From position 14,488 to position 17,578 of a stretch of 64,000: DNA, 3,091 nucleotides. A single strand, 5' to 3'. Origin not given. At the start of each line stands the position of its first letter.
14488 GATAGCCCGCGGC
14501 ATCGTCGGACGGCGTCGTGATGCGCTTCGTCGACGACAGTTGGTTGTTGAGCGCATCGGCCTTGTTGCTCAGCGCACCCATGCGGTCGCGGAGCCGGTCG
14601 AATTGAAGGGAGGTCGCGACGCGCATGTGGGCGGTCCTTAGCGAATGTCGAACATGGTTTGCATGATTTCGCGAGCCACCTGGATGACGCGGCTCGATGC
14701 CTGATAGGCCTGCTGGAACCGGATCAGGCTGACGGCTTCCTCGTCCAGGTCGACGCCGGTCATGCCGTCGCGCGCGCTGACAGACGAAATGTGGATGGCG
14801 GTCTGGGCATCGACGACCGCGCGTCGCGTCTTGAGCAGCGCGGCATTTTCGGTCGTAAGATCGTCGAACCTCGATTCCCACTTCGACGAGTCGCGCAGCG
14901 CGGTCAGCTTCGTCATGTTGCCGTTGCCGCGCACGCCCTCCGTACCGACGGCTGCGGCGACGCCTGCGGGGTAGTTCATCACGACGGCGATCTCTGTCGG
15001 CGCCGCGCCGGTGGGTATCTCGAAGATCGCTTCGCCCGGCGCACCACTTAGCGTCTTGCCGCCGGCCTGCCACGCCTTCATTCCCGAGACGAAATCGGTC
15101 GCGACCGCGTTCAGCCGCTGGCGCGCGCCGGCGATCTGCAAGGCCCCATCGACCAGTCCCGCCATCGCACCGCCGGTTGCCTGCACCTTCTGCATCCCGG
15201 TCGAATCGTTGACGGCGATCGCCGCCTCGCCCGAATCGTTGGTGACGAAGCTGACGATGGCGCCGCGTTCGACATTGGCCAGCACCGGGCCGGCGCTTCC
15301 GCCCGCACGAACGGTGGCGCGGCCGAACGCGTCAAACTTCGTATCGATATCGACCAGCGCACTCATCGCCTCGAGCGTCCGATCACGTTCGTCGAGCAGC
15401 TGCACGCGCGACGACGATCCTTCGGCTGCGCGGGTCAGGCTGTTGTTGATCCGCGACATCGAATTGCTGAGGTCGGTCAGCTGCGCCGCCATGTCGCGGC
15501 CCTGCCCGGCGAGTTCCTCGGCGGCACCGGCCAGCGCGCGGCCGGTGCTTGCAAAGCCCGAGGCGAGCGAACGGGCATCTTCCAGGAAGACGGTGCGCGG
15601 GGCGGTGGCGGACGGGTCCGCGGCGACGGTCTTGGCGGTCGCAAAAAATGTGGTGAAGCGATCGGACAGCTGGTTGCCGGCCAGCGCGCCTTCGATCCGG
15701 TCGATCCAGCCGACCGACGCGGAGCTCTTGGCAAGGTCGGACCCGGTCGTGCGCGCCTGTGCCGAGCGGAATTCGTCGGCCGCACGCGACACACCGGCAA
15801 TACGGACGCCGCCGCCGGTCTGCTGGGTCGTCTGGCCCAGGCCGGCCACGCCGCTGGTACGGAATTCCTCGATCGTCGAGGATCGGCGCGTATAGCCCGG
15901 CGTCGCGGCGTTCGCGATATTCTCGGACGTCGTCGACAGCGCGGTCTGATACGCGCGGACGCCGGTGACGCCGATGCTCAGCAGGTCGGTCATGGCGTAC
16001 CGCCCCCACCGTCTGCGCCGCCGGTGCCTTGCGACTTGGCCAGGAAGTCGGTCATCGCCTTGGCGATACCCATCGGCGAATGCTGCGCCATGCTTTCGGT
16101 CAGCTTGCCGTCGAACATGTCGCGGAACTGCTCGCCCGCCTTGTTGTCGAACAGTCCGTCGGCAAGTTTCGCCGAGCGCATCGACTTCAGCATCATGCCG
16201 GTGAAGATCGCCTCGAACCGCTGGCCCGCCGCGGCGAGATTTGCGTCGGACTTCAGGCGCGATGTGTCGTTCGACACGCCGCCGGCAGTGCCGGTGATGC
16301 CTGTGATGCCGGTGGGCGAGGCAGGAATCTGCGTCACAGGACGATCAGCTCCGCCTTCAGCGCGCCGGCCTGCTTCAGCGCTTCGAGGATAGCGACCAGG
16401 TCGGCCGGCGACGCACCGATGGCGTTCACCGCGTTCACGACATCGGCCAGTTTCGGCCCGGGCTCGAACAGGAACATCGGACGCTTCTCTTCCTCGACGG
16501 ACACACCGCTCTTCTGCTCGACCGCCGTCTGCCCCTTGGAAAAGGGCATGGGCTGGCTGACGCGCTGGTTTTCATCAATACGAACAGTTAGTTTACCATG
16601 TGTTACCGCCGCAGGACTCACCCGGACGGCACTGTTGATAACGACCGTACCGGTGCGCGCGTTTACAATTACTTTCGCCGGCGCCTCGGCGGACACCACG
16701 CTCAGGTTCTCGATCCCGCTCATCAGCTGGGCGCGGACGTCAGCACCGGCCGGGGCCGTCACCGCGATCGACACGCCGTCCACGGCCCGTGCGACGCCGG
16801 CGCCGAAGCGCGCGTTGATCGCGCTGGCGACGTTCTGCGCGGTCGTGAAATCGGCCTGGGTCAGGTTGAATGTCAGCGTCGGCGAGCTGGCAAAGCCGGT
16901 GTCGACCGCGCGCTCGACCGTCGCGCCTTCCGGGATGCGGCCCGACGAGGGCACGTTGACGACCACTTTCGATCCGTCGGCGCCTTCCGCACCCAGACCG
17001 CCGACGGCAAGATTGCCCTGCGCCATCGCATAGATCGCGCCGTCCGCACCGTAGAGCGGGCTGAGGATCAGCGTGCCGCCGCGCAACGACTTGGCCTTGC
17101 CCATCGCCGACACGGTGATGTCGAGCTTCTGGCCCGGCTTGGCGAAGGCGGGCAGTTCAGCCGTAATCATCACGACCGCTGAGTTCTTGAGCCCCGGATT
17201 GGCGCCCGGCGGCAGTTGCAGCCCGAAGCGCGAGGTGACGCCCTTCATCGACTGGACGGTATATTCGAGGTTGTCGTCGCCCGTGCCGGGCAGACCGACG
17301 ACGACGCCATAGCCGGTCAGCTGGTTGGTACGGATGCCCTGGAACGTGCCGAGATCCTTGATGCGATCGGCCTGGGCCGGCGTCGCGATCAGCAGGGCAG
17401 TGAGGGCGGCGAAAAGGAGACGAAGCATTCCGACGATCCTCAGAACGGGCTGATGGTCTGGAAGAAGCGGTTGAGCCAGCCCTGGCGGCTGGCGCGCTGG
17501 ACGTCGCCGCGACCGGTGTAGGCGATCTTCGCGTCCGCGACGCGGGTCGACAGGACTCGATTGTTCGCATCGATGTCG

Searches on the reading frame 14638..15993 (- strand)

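Call 38: search_protein_families(library=pfam, proteins=[window:14638-15993:-], max_evalue=0.001)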
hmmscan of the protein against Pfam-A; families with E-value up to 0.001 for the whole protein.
window:14638-15993:- (451 aa): 3 families
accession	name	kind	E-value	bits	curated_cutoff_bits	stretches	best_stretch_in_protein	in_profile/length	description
PF22638.1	FlgK_D1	-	1.7e-33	116.6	28.6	1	102-324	6-233/233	Flagellar hook-associated protein FlgK helical domain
PF06429.18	Flg_bbr_C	-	4.4e-10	39.4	23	1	412-447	8-43/46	Flagellar basal body rod FlgEFG protein C-terminal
PF00460.25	Flg_bb_rod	-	3.8e-05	24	20.7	1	7-35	3-31/31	Flagella basal body rod protein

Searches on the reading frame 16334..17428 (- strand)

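Call 38: search_protein_families(library=pfam, proteins=[window:16334-17428:-], max_evalue=0.001)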
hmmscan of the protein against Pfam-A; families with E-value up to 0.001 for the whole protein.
window:16334-17428:- (364 aa): 1 family
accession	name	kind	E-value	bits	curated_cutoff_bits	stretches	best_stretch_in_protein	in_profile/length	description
PF02119.21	FlgI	-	1.4e-132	442.2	25.3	1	22-363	1-343/343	Flagellar P-ring protein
